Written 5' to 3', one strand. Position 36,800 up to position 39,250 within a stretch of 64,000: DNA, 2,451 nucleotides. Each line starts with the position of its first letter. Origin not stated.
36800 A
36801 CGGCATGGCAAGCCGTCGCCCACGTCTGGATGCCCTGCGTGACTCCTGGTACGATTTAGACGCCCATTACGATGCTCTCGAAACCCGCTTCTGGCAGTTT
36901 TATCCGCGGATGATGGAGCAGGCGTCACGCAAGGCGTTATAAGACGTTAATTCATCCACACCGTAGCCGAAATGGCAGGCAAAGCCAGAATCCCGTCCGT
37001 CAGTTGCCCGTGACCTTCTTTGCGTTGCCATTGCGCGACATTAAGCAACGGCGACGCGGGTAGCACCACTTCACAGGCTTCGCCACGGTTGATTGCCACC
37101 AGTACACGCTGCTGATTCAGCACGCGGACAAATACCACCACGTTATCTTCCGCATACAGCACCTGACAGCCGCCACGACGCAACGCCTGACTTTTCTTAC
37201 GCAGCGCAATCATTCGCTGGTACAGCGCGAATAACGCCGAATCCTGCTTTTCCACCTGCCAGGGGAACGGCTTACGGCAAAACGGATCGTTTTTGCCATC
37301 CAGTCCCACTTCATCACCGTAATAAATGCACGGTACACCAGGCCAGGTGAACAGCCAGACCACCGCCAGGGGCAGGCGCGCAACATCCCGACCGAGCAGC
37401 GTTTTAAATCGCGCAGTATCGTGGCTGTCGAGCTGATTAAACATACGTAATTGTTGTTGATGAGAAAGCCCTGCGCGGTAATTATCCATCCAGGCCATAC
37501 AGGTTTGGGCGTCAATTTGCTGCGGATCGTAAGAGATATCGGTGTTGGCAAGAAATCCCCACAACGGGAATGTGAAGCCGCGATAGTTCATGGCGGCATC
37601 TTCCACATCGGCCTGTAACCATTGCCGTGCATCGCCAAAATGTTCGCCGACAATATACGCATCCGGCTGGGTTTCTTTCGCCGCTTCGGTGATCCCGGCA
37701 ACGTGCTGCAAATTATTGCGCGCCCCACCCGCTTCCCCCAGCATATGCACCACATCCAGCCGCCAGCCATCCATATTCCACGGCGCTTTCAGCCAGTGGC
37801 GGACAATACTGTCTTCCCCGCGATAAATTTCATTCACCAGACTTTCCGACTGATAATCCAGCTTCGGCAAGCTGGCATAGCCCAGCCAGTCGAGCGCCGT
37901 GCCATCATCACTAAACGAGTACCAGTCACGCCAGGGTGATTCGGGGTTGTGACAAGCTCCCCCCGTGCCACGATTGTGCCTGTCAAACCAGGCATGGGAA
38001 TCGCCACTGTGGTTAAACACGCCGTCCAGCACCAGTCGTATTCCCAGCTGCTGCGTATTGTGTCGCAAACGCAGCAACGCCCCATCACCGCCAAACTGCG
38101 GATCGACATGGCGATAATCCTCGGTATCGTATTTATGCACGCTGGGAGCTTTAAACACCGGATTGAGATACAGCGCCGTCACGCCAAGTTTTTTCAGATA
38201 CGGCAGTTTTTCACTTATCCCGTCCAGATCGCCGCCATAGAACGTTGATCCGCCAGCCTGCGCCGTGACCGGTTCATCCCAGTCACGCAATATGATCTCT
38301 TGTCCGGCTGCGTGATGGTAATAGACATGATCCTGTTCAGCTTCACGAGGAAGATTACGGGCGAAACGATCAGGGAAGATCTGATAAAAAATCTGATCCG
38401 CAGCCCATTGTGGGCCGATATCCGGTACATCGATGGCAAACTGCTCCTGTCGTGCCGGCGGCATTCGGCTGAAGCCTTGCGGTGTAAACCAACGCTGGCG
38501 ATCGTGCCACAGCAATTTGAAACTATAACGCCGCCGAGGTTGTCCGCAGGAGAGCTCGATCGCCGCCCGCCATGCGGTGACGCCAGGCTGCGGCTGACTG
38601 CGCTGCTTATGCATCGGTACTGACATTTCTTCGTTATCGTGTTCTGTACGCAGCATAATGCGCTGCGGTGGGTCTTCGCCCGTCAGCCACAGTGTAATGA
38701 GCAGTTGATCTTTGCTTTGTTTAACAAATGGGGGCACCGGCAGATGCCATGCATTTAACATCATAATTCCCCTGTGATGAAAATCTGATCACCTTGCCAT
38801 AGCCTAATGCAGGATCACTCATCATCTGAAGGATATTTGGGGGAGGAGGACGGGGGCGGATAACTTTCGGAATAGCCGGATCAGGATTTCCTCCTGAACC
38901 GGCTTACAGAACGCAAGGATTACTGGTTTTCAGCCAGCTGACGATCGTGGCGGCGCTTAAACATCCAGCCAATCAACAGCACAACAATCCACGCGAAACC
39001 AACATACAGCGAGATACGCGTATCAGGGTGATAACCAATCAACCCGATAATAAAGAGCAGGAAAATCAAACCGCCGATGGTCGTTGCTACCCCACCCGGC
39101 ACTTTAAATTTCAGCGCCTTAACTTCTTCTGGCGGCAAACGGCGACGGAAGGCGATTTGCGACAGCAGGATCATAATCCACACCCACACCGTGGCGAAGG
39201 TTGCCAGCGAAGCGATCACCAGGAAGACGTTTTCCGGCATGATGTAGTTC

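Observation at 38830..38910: Exact MalT-box match (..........) immediately beside the proY terminator hairpin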

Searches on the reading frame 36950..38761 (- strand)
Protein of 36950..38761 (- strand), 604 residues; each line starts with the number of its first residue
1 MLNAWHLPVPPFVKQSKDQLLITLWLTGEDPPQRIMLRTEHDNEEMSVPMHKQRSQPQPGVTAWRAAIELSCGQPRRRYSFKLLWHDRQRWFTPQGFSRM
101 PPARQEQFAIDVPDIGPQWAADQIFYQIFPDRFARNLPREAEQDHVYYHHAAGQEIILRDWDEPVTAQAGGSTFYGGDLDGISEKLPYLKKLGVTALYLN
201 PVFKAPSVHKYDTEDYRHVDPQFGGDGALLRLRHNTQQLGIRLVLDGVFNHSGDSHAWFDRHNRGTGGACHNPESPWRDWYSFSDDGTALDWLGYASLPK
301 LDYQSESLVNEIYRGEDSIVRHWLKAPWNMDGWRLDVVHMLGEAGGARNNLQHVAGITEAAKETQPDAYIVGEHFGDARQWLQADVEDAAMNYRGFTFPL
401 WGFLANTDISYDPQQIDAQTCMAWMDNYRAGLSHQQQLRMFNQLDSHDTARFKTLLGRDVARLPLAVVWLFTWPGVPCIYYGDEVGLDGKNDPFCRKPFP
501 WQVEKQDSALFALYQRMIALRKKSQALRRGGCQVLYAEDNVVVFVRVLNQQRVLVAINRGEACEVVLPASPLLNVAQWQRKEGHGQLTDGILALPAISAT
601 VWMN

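Call 23: find_related_loci(query=window:36950-38761:-, collection=genome_contigs, flank=2000)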
Query window:36950-38761:- (604 aa) in genome_contigs; peptide patterns used: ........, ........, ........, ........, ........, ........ (x = any residue, [..] = any of these).
551 stretches matched a pattern; 511 encode a relative of the query (tblastn E <= 1e-3); the best 80 are kept; 80 distinct loci.
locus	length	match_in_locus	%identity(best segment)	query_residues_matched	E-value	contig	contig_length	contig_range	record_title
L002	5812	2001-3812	95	1-604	0e+0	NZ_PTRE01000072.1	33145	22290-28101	Escherichia sp. MOD1-EC7003 MOD1-EC7003_72_length_33145_cov_118, whole genome shotgun sequence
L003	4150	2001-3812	94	1-604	0e+0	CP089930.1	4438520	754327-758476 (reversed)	Escherichia coli strain E69 chromosome, complete genome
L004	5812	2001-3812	93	1-604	0e+0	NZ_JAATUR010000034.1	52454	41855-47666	Escherichia coli strain SCPM-O-B-8794 34length=52454, whole genome shotgun sequence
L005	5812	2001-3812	87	1-604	0e+0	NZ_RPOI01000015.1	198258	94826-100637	Citrobacter youngae strain CCUG 30791 citrobacter_youngae_CCUG30791T_0000015, whole genome shotgun sequence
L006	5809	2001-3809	87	1-603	0e+0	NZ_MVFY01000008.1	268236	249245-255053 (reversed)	Citrobacter portucalensis strain A60 A60_S7_L001_NODE_8_length_268236_cov_20.1223, whole genome shotgun sequence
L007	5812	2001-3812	86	1-604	0e+0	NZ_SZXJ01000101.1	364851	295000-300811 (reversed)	Citrobacter sp. wls619 contig26, whole genome shotgun sequence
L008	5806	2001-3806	87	1-602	0e+0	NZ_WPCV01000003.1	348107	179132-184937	Citrobacter sp. On2M On2M_3, whole genome shotgun sequence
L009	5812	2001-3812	86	1-604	0e+0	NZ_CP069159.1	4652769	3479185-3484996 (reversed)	Citrobacter sp. R56 chromosome, complete genome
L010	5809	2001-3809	87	1-603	0e+0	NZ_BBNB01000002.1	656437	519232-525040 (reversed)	Citrobacter sedlakii NBRC 105722, whole genome shotgun sequence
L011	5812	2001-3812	86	1-604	0e+0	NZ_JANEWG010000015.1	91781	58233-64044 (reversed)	Citrobacter sp. Awk 4 510132-22-15, whole genome shotgun sequence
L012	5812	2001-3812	86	1-604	0e+0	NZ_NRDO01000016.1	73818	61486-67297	Citrobacter sp. NCU1 contig_16, whole genome shotgun sequence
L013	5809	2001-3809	86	1-603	0e+0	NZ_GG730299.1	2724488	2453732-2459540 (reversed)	Citrobacter youngae ATCC 29220 Scfld0, whole genome shotgun sequence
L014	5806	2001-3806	85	1-602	0e+0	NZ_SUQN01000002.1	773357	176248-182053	Citrobacter gillenii strain UMG736 UMG736_2, whole genome shotgun sequence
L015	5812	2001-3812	85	1-604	0e+0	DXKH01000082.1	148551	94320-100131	MAG TPA_asm: Citrobacter sp. isolate HRGM_Genome_0066 HRGM_Genome_0066_82, whole genome shotgun sequence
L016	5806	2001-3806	85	1-603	0e+0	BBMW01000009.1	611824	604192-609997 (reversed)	Citrobacter werkmanii NBRC 105721 DNA, contig: CIWKM09, whole genome shotgun sequence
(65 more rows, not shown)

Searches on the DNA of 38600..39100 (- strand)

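Call 4: search_dna_similar(query=window:38600-39100:-, collection=ecoli_genomes, mode=near, max_rows=10)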
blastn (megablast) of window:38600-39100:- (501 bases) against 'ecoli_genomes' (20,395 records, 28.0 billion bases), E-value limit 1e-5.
Records with a match: 5424; places in all: 5425; records where one place covers at least 80% of the query: 5422.
Genomes with a match: 5424 of 5426; with a place that covers at least 80% of the query: 5422. Places per genome that has any: lowest 1, median 1, highest 2. On chromosomes: 5424 places; on plasmids: 1.
Best place of each record, by identity: >=99% 1380; 95-99% 4026; 90-95% 18.
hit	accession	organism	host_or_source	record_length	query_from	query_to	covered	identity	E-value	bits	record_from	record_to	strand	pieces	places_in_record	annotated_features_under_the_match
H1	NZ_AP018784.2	Escherichia coli strain SK1144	-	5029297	1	501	100%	100.0%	0e+0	926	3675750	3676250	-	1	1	proY: proline-specific permease ProY | malZ: maltodextrin glucosidase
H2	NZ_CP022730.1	Escherichia coli strain SA186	Homo sapiens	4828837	1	501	100%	100.0%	0e+0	926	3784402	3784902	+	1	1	proY: proline-specific permease ProY | malZ: maltodextrin glucosidase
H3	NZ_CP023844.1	Escherichia coli strain 4/1-1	Homo sapiens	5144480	1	501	100%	100.0%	0e+0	926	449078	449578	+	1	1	proY: proline-specific permease ProY | malZ: maltodextrin glucosidase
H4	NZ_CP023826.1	Escherichia coli strain 4/4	Homo sapiens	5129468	1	501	100%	100.0%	0e+0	926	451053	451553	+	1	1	proY: proline-specific permease ProY | malZ: maltodextrin glucosidase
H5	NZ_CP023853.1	Escherichia coli strain 2/0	Homo sapiens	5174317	1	501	100%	100.0%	0e+0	926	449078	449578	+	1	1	proY: proline-specific permease ProY | malZ: maltodextrin glucosidase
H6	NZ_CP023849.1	Escherichia coli strain 4/0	Homo sapiens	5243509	1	501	100%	100.0%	0e+0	926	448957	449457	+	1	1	proY: proline-specific permease ProY | malZ: maltodextrin glucosidase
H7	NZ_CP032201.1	Escherichia coli strain AR_0086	missing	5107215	1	501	100%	100.0%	0e+0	926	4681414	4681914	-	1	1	proY: proline-specific permease ProY | malZ: maltodextrin glucosidase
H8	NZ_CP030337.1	Escherichia coli strain AR_451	missing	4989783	1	501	100%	100.0%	0e+0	926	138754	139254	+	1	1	proY: proline-specific permease ProY | malZ: maltodextrin glucosidase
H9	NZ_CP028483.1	Escherichia coli strain E41-1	Homo sapiens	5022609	1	501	100%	100.0%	0e+0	926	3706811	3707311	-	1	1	proY: proline-specific permease ProY | malZ: maltodextrin glucosidase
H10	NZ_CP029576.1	Escherichia coli strain DA33135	Homo sapiens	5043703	1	501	100%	100.0%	0e+0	926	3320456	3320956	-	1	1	proY: proline-specific permease ProY | malZ: maltodextrin glucosidase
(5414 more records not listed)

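Call 43: search_dna_similar(query=window:38776-38866:-, collection=ecoli_genomes, mode=near, rows=spread, max_rows=12)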
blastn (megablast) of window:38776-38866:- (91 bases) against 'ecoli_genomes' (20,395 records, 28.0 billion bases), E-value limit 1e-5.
Records with a match: 5424; places in all: 5424; records where one place covers at least 80% of the query: 5424.
Genomes with a match: 5424 of 5426; with a place that covers at least 80% of the query: 5424. Places per genome that has any: lowest 1, median 1, highest 1. On chromosomes: 5423 places; on plasmids: 1.
Best place of each record, by identity: >=99% 5099; 95-99% 314; 90-95% 11.
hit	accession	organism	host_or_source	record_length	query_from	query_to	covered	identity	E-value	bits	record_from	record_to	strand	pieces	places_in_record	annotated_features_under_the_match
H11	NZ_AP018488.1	Escherichia coli O157:H7 strain PV15-279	Homo sapiens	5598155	1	91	100%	100.0%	2e-39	169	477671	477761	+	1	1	none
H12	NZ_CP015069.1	Escherichia coli strain Ecol_743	Homo sapiens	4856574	1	91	100%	100.0%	2e-39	169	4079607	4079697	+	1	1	none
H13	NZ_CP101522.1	Escherichia coli O157:H7 strain MD2019EC2705C4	lettuce from ready salad pack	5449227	1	91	100%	100.0%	2e-39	169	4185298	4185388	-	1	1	none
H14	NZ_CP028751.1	Escherichia coli strain A24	Armadillo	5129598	1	91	100%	100.0%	2e-39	169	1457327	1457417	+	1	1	none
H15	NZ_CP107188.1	Escherichia coli strain R2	human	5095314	1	91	100%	100.0%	2e-39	169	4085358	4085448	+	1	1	none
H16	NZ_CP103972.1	Escherichia coli strain DLI.5a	marine sediment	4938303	1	91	100%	100.0%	2e-39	169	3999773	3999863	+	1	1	none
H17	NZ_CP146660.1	Escherichia coli strain MS 57-2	Homo sapiens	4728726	1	91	100%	100.0%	2e-39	169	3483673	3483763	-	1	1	none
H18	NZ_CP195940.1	Escherichia coli strain C10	Water sample from the Juan Diaz River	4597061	1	91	100%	100.0%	2e-39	169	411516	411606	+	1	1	none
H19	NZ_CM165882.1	Escherichia coli strain N62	Homo sapiens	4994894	1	91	100%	100.0%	2e-39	169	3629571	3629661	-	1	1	none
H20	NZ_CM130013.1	Escherichia coli strain SURV0398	Homo sapiens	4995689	1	91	100%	100.0%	2e-39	169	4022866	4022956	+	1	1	none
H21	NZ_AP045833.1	Escherichia coli strain wlxctx60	Ursus thibetanus japonicus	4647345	1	91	100%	100.0%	2e-39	169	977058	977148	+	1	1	none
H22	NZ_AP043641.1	Escherichia coli strain AST81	Homo sapiens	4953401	1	91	100%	94.5%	4e-31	141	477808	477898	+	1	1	none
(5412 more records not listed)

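Call 44: search_dna_similar(query=window:38862-38952:-, collection=ecoli_genomes, mode=near, rows=spread, max_rows=14)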
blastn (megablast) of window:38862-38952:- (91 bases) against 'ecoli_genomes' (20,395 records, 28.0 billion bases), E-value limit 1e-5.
Records with a match: 5406; places in all: 5406; records where one place covers at least 80% of the query: 5406.
Genomes with a match: 5406 of 5426; with a place that covers at least 80% of the query: 5406. Places per genome that has any: lowest 1, median 1, highest 1. On chromosomes: 5405 places; on plasmids: 1.
Best place of each record, by identity: >=99% 3252; 95-99% 2154.
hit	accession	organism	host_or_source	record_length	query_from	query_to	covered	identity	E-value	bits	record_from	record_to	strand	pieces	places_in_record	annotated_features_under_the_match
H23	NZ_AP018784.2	Escherichia coli strain SK1144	-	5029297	1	91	100%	100.0%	2e-39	169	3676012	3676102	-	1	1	proY: proline-specific permease ProY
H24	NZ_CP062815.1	Escherichia coli strain Res13-Sevr-PER06-05-b-A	Sus scrofa domesticus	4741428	1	91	100%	100.0%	2e-39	169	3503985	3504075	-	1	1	proY: proline-specific permease ProY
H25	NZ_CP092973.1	Escherichia coli strain WCHEC005215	Homo sapiens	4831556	1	91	100%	100.0%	2e-39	169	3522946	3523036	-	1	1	proY: proline-specific permease ProY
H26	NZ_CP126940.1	Escherichia coli O2:K1:H7 strain APEC E18055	Gallus gallus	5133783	1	91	100%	100.0%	2e-39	169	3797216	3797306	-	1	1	proY: proline-specific permease ProY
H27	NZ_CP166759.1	Escherichia coli strain CRE389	Homo sapiens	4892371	1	91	100%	100.0%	2e-39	169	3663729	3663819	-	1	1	proY: proline-specific permease ProY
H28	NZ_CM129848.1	Escherichia coli strain TB06052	fresh water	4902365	1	91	100%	100.0%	2e-39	169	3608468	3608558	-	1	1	proY: proline-specific permease ProY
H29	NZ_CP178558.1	Escherichia coli strain GCU-H1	Tursiops truncates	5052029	1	91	100%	100.0%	2e-39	169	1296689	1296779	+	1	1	proY: proline-specific permease ProY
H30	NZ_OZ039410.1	Escherichia coli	-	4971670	1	91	100%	100.0%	2e-39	169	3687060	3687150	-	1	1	proY: proline-specific permease ProY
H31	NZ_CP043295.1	Escherichia coli strain WCHEC040047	Homo sapiens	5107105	1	91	100%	98.9%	9e-38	163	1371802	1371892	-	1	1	proY: proline-specific permease ProY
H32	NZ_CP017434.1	Escherichia coli O157:H7 strain 1130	Cattle Hide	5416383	1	91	100%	97.8%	4e-36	158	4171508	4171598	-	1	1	proY: proline-specific permease ProY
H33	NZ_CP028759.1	Escherichia coli strain A15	Otter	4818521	1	91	100%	97.8%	4e-36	158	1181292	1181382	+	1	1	proY: proline-specific permease ProY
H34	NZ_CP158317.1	Escherichia coli strain 124611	Homo sapiens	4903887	1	91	100%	97.8%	4e-36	158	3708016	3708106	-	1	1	proY: proline-specific permease ProY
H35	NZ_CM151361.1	Escherichia coli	Homo sapiens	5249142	1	91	100%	97.8%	4e-36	158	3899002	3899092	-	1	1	proY: proline-specific permease ProY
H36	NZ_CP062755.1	Escherichia coli O157:H7 strain Z903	Bovine Faeces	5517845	4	91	97%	97.7%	2e-34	152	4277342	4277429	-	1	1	proY: proline-specific permease ProY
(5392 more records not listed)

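Call 45: get_annotated_region(hit=H32, flank=120)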
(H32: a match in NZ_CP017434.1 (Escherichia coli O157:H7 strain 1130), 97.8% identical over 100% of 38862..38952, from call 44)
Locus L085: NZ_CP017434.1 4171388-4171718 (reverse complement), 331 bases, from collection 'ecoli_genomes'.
description: Escherichia coli O157:H7 strain 1130 chromosome, complete genome
organism: Escherichia coli O157:H7 strain 1130 (NCBI taxid 83334)
replicon: chromosome; assembly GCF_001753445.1
host: -; source: Cattle Hide; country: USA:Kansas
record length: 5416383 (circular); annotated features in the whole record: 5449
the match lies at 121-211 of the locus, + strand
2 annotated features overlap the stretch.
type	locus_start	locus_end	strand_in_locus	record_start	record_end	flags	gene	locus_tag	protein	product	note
CDS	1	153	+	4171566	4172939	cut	proY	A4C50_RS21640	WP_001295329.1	proline-specific permease ProY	-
CDS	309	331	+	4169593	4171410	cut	malZ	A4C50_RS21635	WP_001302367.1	maltodextrin glucosidase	-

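Call 46: get_annotated_region(hit=H33, flank=120)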
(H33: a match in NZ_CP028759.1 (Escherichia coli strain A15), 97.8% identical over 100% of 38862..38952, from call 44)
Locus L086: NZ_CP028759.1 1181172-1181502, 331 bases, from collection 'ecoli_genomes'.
description: Escherichia coli strain A15 chromosome, complete genome
organism: Escherichia coli strain A15 (NCBI taxid 562)
replicon: chromosome; assembly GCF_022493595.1
host: Otter; source: feces; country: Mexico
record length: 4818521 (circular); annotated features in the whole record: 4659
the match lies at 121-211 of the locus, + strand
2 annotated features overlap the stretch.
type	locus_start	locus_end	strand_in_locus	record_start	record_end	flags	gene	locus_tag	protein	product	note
CDS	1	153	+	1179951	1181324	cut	proY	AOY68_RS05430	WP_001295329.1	proline-specific permease ProY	-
CDS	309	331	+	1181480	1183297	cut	malZ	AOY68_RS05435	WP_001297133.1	maltodextrin glucosidase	-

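Call 47: get_annotated_region(hit=H22, flank=120)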
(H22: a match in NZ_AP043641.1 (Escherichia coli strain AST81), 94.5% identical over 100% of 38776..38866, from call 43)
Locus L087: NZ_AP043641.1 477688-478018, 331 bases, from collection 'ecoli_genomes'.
description: Escherichia coli strain AST81 chromosome, complete genome
organism: Escherichia coli strain AST81 (NCBI taxid 562)
replicon: chromosome; assembly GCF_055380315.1
host: Homo sapiens; source: -; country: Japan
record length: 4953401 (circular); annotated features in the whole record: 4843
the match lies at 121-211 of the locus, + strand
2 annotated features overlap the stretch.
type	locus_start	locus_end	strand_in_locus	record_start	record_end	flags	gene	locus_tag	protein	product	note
CDS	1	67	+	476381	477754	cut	proY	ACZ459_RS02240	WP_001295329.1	proline-specific permease ProY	-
CDS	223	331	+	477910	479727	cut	malZ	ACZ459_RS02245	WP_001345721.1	maltodextrin glucosidase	-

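Call 59: search_rna_families(source=window, start=38650, end=39050, threshold=evalue, max_evalue=1)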
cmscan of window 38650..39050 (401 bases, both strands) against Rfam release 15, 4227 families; matches with E-value up to 1: 1.
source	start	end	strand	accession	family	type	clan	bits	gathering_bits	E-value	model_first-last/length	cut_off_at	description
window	38913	39048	-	RF03692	MIR827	Gene; miRNA;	CL00143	19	65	0.58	1-125/125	no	MIR827 microRNA precursor family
